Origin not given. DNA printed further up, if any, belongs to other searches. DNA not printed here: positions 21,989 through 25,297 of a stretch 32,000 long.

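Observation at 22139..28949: HdrA present once as two overlapping genes and once as a fused 1002-aa protein: a pseudo-dimer with complementary domain loss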

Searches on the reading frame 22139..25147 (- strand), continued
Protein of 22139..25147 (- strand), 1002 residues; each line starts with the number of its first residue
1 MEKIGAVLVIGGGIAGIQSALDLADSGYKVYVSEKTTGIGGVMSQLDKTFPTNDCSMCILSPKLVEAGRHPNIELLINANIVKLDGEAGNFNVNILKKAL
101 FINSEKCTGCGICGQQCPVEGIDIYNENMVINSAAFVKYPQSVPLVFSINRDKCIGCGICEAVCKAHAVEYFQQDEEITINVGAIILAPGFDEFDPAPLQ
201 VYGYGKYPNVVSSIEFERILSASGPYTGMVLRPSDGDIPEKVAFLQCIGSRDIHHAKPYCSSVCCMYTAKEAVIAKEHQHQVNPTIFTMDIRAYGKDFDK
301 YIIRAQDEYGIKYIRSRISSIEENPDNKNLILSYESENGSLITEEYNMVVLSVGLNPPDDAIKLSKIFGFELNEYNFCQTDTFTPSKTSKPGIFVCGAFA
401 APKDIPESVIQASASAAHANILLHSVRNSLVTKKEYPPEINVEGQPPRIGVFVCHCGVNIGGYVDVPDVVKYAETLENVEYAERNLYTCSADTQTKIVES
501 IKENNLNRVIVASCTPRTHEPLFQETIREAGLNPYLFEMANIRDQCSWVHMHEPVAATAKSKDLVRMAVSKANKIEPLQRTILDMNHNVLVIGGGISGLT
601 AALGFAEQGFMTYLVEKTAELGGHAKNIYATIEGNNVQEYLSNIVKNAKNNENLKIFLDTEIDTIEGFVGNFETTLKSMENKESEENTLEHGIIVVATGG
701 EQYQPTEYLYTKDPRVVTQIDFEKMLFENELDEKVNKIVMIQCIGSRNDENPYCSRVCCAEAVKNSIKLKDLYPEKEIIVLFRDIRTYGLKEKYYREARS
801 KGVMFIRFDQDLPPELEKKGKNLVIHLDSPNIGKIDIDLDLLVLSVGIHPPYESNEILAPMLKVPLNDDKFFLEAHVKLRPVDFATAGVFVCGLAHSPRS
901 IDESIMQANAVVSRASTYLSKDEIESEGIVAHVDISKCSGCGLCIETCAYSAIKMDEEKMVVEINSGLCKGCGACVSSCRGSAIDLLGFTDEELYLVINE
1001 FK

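Call 13: find_homologous_proteins(query=window:22139-25147:-, max_evalue=1e-20)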
Query window:22139-25147:- (1002 aa): 8000 proteins with E <= 1e-20 among 8000 candidates; the best 120 are listed.
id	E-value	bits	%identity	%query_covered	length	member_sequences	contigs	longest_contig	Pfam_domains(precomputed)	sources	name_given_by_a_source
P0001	0.0e+0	2149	92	100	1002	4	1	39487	PF14697.12,PF13450.13,PF07992.21,PF12837.13,PF00070.34,PF03486.21,PF13484.12,PF12838.13,PF01134.29,PF01494.26,PF12831.14,PF01946.24,PF01266.31,PF12797.13,PF00890.31,PF00037.33,PF13738.13,PF25160.2,PF13237.12,PF13187.12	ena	-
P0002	0.0e+0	2127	91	100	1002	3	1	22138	PF14697.12,PF13450.13,PF07992.21,PF12837.13,PF00070.34,PF03486.21,PF13484.12,PF12838.13,PF01134.29,PF01494.26,PF12831.14,PF01266.31,PF12797.13,PF00890.31,PF00037.33,PF13738.13,PF01262.28,PF25160.2,PF13237.12,PF13187.12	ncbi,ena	-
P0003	0.0e+0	2014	86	100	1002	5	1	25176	PF14697.12,PF13450.13,PF07992.21,PF12837.13,PF03486.21,PF13484.12,PF12838.13,PF13459.12,PF01134.29,PF12831.14,PF01266.31,PF12797.13,PF00890.31,PF00037.33,PF13738.13,PF25160.2,PF13237.12,PF13187.12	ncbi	-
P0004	0.0e+0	1939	82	100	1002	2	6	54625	PF14697.12,PF13450.13,PF07992.21,PF12837.13,PF00070.34,PF03486.21,PF13484.12,PF12838.13,PF13459.12,PF01134.29,PF01494.26,PF12831.14,PF01946.24,PF01266.31,PF12797.13,PF00890.31,PF00037.33,PF13738.13,PF25160.2,PF13237.12,PF13187.12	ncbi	ncbi:MAG: FAD-dependent oxidoreductase [Promethearchaeota archaeon]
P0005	0.0e+0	1823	77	100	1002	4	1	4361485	PF14697.12,PF13450.13,PF07992.21,PF12837.13,PF00070.34,PF03486.21,PF13484.12,PF12838.13,PF13459.12,PF01134.29,PF01494.26,PF12831.14,PF01946.24,PF01266.31,PF12797.13,PF00890.31,PF00037.33,PF13738.13,PF01262.28,PF25160.2,PF13237.12,PF13187.12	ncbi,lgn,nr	ncbi:MAG: CoB--CoM heterodisulfide reductase iron-sulfur subunit A family protein [Candidatus Lokiar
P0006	0.0e+0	1662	71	100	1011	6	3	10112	PF14697.12,PF13450.13,PF07992.21,PF12837.13,PF00070.34,PF03486.21,PF13484.12,PF12838.13,PF01134.29,PF12831.14,PF01266.31,PF12797.13,PF00890.31,PF00037.33,PF13738.13,PF25160.2,PF13237.12,PF13187.12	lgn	-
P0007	0.0e+0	1647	70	100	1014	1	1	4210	PF14697.12,PF13450.13,PF07992.21,PF12837.13,PF00070.34,PF03486.21,PF13484.12,PF12838.13,PF13459.12,PF01134.29,PF12831.14,PF01946.24,PF01266.31,PF12797.13,PF00890.31,PF00037.33,PF13738.13,PF25160.2,PF13237.12,PF13187.12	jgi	jgi:heterodisulfide reductase subunit A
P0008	0.0e+0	1629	74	93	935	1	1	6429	PF14697.12,PF07992.21,PF12837.13,PF13484.12,PF12838.13,PF13459.12,PF12831.14,PF12797.13,PF00037.33,PF13738.13,PF25160.2,PF13237.12,PF13187.12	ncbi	ncbi:MAG: CoB--CoM heterodisulfide reductase iron-sulfur subunit A family protein, partial [Promethe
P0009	0.0e+0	1615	71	100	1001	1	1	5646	PF14697.12,PF13450.13,PF07992.21,PF12837.13,PF00070.34,PF03486.21,PF13484.12,PF12838.13,PF01134.29,PF12831.14,PF01946.24,PF01266.31,PF12797.13,PF00890.31,PF00037.33,PF13738.13,PF25160.2,PF13237.12,PF13187.12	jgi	jgi:heterodisulfide reductase subunit A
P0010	0.0e+0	1606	68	100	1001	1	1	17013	PF14697.12,PF13450.13,PF07992.21,PF12837.13,PF00070.34,PF03486.21,PF13484.12,PF12838.13,PF01494.26,PF12831.14,PF01266.31,PF12797.13,PF00890.31,PF00037.33,PF25160.2,PF13237.12,PF13187.12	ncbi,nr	ncbi:MAG: 4Fe-4S dicluster domain-containing protein [Candidatus Lokiarchaeota archaeon]|nr:4Fe-4S d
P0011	0.0e+0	1585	67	100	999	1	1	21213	PF14697.12,PF13450.13,PF07992.21,PF12837.13,PF00070.34,PF03486.21,PF13484.12,PF12838.13,PF01134.29,PF12831.14,PF01946.24,PF01266.31,PF12797.13,PF00890.31,PF00037.33,PF13738.13,PF01262.28,PF25160.2,PF13237.12,PF13187.12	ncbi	ncbi:MAG: FAD-dependent oxidoreductase [Promethearchaeota archaeon]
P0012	0.0e+0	1579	67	99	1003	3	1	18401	PF14697.12,PF13450.13,PF07992.21,PF12837.13,PF00070.34,PF03486.21,PF13484.12,PF12838.13,PF01134.29,PF12831.14,PF01266.31,PF12797.13,PF00890.31,PF00037.33,PF13738.13,PF01262.28,PF25160.2,PF13237.12,PF13187.12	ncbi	ncbi:MAG: FAD-dependent oxidoreductase [Candidatus Helarchaeota archaeon]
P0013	0.0e+0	1567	66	100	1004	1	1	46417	PF14697.12,PF13450.13,PF07992.21,PF12837.13,PF00070.34,PF03486.21,PF13484.12,PF12838.13,PF01134.29,PF12831.14,PF01266.31,PF12797.13,PF00890.31,PF00037.33,PF13738.13,PF25160.2,PF13237.12,PF13187.12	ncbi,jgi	ncbi:MAG: FAD-dependent oxidoreductase [Candidatus Helarchaeota archaeon]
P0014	0.0e+0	1547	65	98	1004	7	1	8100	PF14697.12,PF13450.13,PF07992.21,PF12837.13,PF00070.34,PF03486.21,PF13484.12,PF13534.12,PF13459.12,PF01266.31,PF00890.31,PF13738.13,PF25160.2,PF13237.12,PF12838.13,PF13454.13,PF01134.29,PF01494.26,PF12831.14,PF01946.24,PF12797.13,PF00037.33,PF01262.28,PF13187.12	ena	-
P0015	0.0e+0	1534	66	100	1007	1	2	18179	PF14697.12,PF13450.13,PF07992.21,PF12837.13,PF00070.34,PF03486.21,PF12838.13,PF01134.29,PF12831.14,PF01266.31,PF12797.13,PF00890.31,PF00037.33,PF13738.13,PF01262.28,PF25160.2,PF13237.12,PF13187.12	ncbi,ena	-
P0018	0.0e+0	1523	65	100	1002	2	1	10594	PF14697.12,PF13450.13,PF07992.21,PF12837.13,PF00070.34,PF03486.21,PF13484.12,PF12838.13,PF01134.29,PF01494.26,PF12831.14,PF01946.24,PF01266.31,PF12797.13,PF00890.31,PF00037.33,PF13738.13,PF25160.2,PF13187.12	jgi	jgi:heterodisulfide reductase subunit A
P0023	0.0e+0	1520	65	100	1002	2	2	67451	PF14697.12,PF13450.13,PF07992.21,PF12837.13,PF00070.34,PF03486.21,PF13484.12,PF12838.13,PF01134.29,PF12831.14,PF01946.24,PF01266.31,PF12797.13,PF00890.31,PF00037.33,PF13738.13,PF25160.2,PF13187.12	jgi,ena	-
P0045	0.0e+0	1504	64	100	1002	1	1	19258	PF14697.12,PF13450.13,PF07992.21,PF12837.13,PF00070.34,PF03486.21,PF13484.12,PF12838.13,PF13459.12,PF01134.29,PF12831.14,PF01946.24,PF01266.31,PF12797.13,PF00890.31,PF00037.33,PF13738.13,PF25160.2,PF13237.12,PF13187.12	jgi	-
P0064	0.0e+0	1497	63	100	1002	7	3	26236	PF14697.12,PF13450.13,PF07992.21,PF12837.13,PF00070.34,PF03486.21,PF12838.13,PF01134.29,PF12831.14,PF01946.24,PF01266.31,PF12797.13,PF00890.31,PF00037.33,PF13738.13,PF25160.2,PF13187.12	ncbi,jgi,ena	ncbi:MAG: FAD-dependent oxidoreductase [Promethearchaeota archaeon]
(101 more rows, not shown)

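Call 14: find_encoding_contigs(protein=P0005, flank=10000, max_places=2)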
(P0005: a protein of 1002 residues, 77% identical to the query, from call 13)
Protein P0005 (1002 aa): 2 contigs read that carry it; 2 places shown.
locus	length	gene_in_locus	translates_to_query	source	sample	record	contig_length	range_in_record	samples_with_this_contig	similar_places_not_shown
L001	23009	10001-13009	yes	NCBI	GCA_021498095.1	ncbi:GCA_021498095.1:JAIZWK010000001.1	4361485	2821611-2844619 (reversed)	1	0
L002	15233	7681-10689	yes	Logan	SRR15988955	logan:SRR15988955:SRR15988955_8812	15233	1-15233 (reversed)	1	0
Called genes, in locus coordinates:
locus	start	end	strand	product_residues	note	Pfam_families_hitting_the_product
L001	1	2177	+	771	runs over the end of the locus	PF02359:CDC48_N, PF02933:CDC48_2, PF05496:RuvB_N (weak), PF13191:AAA_16, PF00004:AAA, PF17862:AAA_lid_3, PF00004:AAA, PF17862:AAA_lid_3, +20 more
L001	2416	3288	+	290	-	PF00459:Inositol_P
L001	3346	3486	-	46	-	-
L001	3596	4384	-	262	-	-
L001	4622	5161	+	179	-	PF14697:Fer4_21 (faint), PF25160:LdpA_Fe-S-bd (faint), PF13237:Fer4_10 (weak), PF13183:Fer4_8, PF13187:Fer4_9, PF13484:Fer4_16, PF13534:Fer4_17 (weak)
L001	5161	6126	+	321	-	PF02754:CCG, PF22196:HdrB-like_C (weak)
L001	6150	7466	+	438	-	PF07992:Pyr_redox_2 (faint), PF00037:Fer4 (weak), PF12838:Fer4_7, PF13237:Fer4_10 (faint)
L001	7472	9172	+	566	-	PF00890:FAD_binding_2 (weak), PF01266:DAO (faint), PF07992:Pyr_redox_2, PF12831:FAD_oxidored (weak), PF13450:NAD_binding_8, PF12838:Fer4_7 (weak), PF13187:Fer4_9 (weak), PF14697:Fer4_21, +4 more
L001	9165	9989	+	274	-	PF02662:FlpD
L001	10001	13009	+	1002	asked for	PF12831:FAD_oxidored (weak), PF00037:Fer4 (weak), PF12838:Fer4_7 (weak), PF13237:Fer4_10, PF07992:Pyr_redox_2, PF07992:Pyr_redox_2, PF13450:NAD_binding_8, PF12838:Fer4_7, +19 more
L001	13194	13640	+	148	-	PF02662:FlpD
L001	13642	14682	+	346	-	PF13187:Fer4_9 (faint), PF13237:Fer4_10 (faint), PF12797:Fer4_2 (faint)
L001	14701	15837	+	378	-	PF13187:Fer4_9 (faint), PF13534:Fer4_17 (faint), PF13746:Fer4_18 (faint), PF12838:Fer4_7 (faint), PF00037:Fer4 (faint), PF13183:Fer4_8 (faint), PF13237:Fer4_10 (faint), PF17179:Fer4_22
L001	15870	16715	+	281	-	PF00175:NAD_binding_1, PF10418:DHODB_Fe-S_bind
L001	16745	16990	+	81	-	-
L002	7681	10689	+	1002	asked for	PF12831:FAD_oxidored (weak), PF00037:Fer4 (weak), PF12838:Fer4_7 (weak), PF13237:Fer4_10, PF07992:Pyr_redox_2, PF07992:Pyr_redox_2, PF13450:NAD_binding_8, PF12838:Fer4_7, +19 more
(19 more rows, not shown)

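Call 15: find_encoding_contigs(protein=P0001, flank=10000, max_places=2)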
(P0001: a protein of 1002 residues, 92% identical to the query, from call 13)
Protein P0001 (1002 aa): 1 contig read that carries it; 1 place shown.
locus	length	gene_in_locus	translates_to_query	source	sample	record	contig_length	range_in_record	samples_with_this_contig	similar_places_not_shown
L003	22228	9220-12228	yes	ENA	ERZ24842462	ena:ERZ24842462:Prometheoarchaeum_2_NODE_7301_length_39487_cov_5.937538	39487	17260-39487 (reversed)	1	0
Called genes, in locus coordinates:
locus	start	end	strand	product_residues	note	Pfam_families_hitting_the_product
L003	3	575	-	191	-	?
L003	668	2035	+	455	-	PF22025:ThiI_fer, PF02926:THUMP, PF02568:ThiI (faint)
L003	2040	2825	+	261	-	PF09992:NAGPA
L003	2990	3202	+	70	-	-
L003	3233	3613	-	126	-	PF01042:Ribonuc_L-PSP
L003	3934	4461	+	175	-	PF13237:Fer4_10 (weak), PF13183:Fer4_8, PF13187:Fer4_9, PF13484:Fer4_16, PF13534:Fer4_17 (weak)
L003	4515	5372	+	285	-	PF02754:CCG, PF22196:HdrB-like_C (weak)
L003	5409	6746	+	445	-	PF07992:Pyr_redox_2 (faint), PF00037:Fer4 (weak), PF12838:Fer4_7, PF13484:Fer4_16 (weak)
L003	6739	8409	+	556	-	PF00890:FAD_binding_2 (weak), PF01266:DAO (weak), PF03486:HI0933_like (faint), PF07992:Pyr_redox_2, PF12831:FAD_oxidored (weak), PF13450:NAD_binding_8, PF00037:Fer4 (faint), PF14697:Fer4_21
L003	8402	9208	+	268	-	PF02662:FlpD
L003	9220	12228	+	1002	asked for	PF07992:Pyr_redox_2 (weak), PF12831:FAD_oxidored (weak), PF00037:Fer4 (weak), PF07992:Pyr_redox_2 (weak), PF00890:FAD_binding_2 (weak), PF12831:FAD_oxidored, PF13450:NAD_binding_8, PF12838:Fer4_7, +15 more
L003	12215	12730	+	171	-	PF02662:FlpD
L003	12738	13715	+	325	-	PF12797:Fer4_2 (faint), PF13183:Fer4_8 (weak), PF13187:Fer4_9 (weak)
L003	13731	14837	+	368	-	PF13187:Fer4_9 (faint), PF13534:Fer4_17 (faint), PF14697:Fer4_21 (faint), PF13237:Fer4_10 (faint), PF00037:Fer4 (faint), PF12797:Fer4_2 (faint), PF12838:Fer4_7 (weak), PF17179:Fer4_22, +1 more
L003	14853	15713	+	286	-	PF00175:NAD_binding_1, PF10418:DHODB_Fe-S_bind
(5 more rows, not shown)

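Call 42: search_protein_families(library=ncbifam, proteins=[window:22139-25147:-], max_evalue=0.00001)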
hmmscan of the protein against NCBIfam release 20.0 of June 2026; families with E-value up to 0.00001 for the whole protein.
window:22139-25147:- (1002 aa): 102 families (the best 25 are shown)
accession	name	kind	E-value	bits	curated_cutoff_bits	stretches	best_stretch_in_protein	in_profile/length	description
NF040770.1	hetero_SS_HdrA2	exception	3.6e-296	984.4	1100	3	6-425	141-562/777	CoB-CoM heterodisulfide reductase HdrA2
NF041891.1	hdrA_Methbact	equivalog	9.9e-216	718.4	1300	3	6-423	135-556/762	ferredoxin:CoB-CoM heterodisulfide reductase subunit HdrA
NF041778.1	hetero_SS_HdrA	equivalog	2.6e-215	716.7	1400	3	7-431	145-578/771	ferredoxin:CoB-CoM heterodisulfide reductase subunit HdrA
NF009410.0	PRK12771.1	subfamily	3.6e-19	68.8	516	1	545-624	100-176/566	NAD(P)-binding protein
NF038196.1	ferrodoxin_EFR1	subfamily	6.8e-16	59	75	1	931-986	180-231/242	EFR1 family ferrodoxin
TIGR02179.1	PorD_KorD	subfamily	8.9e-16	57.8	60.05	1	934-986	23-74/78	2-oxoacid:acceptor oxidoreductase, delta subunit, pyruvate/2-ketoisovalerate family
NF042909.1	FMH_DH_FwdF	exception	2.2e-14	53.3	375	1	98-178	8-81/336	tungsten-dependent formylmethanofuran dehydrogenase subunit FwdF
NF040864.1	HgcB_ferredoxin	equivalog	4.3e-14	52.1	99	1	933-985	11-62/93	mercury methylation ferredoxin HgcB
TIGR03467.1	HpnE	equivalog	1.2e-13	51.2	283.05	1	589-628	1-40/430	hydroxysqualene dehydroxylase HpnE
NF005503.0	PRK07118.1-2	equivalog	2e-13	50.3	252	2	97-181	159-239/292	RnfABCDGE type electron transport complex subunit B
NF005560.0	PRK07233.1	equivalog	2.9e-13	49.5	252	1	7-47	3-43/435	hypothetical protein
TIGR01372.1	soxA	subfamily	3.3e-13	48.3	1164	1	584-662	166-244/996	sarcosine oxidase subunit alpha family protein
TIGR01944.1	rnfB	subfamily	7.5e-13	48.5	68.7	1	918-989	95-165/190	RnfABCDGE type electron transport complex subunit B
NF007202.0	PRK09623.1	equivalog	1.1e-12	48.1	166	1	919-986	34-100/105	3-methyl-2-oxobutanoate dehydrogenase subunit delta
NF006221.0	PRK08348.1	subfamily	1.2e-12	47.7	124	1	139-187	31-79/136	NADH-plastoquinone oxidoreductase subunit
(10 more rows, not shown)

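Call 46: predict_structure(alignment_id=A2)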
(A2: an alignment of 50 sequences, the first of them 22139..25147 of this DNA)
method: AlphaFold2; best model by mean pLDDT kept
length: 1002 residues; sequences in the alignment: 50
mean_pLDDT: 80.7   pTM: 0.85
mean pLDDT of the five models: 80.7, 79.2, 78.7, 76.0, 73.1
residues with pLDDT >= 90: 388; 70-90: 405; 50-70: 125; < 50: 84
segments of 3 or more residues with pLDDT < 50: 45-55, 123-146, 221-232, 293-297, 457-462, 545-551, 875-879, 881-883, 996-1002
pLDDT, mean of each block of 10 residues (from residue 1): 91 88 94 80 44 49 76 90 95 93 70 59 42 32 50 76 79 90 95 79 87 70 42 62 86 72 70 72 82 49 74 84 91 83 92 83 95 94 94 93 80 96 94 87 90 63 70 94 71 76 93 70 85 86 52 71 85 76 90 96 97 95 93 94 97 95 88 87 69 93 90 93 94 93 83 76 95 96 78 90 90 90 91 90 92 89 81 58 64 87 93 92 73 84 80 83 76 75 69 50 32
secondary structure, 60 per line:
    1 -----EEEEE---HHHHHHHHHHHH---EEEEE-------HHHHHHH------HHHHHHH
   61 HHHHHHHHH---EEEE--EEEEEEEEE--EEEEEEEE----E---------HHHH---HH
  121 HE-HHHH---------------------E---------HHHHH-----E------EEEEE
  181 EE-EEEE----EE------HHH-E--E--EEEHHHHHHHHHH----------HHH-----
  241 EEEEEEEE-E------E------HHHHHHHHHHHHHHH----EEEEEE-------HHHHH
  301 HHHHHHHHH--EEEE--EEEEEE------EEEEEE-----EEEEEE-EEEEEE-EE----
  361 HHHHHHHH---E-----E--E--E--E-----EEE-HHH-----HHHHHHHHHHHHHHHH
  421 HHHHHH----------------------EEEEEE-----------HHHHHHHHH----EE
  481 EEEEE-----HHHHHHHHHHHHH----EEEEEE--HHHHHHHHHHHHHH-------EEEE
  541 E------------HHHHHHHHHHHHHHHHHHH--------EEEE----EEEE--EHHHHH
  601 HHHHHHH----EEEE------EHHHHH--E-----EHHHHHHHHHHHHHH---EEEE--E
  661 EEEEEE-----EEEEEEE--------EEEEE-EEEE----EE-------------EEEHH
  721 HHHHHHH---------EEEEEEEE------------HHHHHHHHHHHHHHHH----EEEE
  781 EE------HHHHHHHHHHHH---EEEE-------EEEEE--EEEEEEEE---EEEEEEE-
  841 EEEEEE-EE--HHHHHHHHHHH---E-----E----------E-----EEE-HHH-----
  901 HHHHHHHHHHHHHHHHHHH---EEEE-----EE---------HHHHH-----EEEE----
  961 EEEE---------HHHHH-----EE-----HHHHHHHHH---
elements in order (helices of 4 or more, strands of 3 or more residues): E6-10 H14-25 E29-33 H41-47 H54-69 E73-76 E79-87 E90-97 H112-115 H124-127 H159-163 E176-182 E184-187 E210-212 H213-222 E241-248 H264-278 E283-288 H296-309 E312-315 E318-323 E330-335 E341-346 E348-353 H361-368 E393-395 H405-426 E449-454 H466-474 E479-485 H491-503 E508-513 H516-529 E537-541 H554-572 E581-584 E589-592 H596-607 E612-615 H623-627 H637-650 E654-657 E660-666 E672-678 E687-691 E693-696 E716-718 H719-727 E737-744 H757-772 E777-782 H789-800 E804-807 E815-819 E822-829 E833-839 E841-846 H852-862 E889-891 H901-919 E923-926 H943-947 E953-956 E961-964 H974-978 H991-999
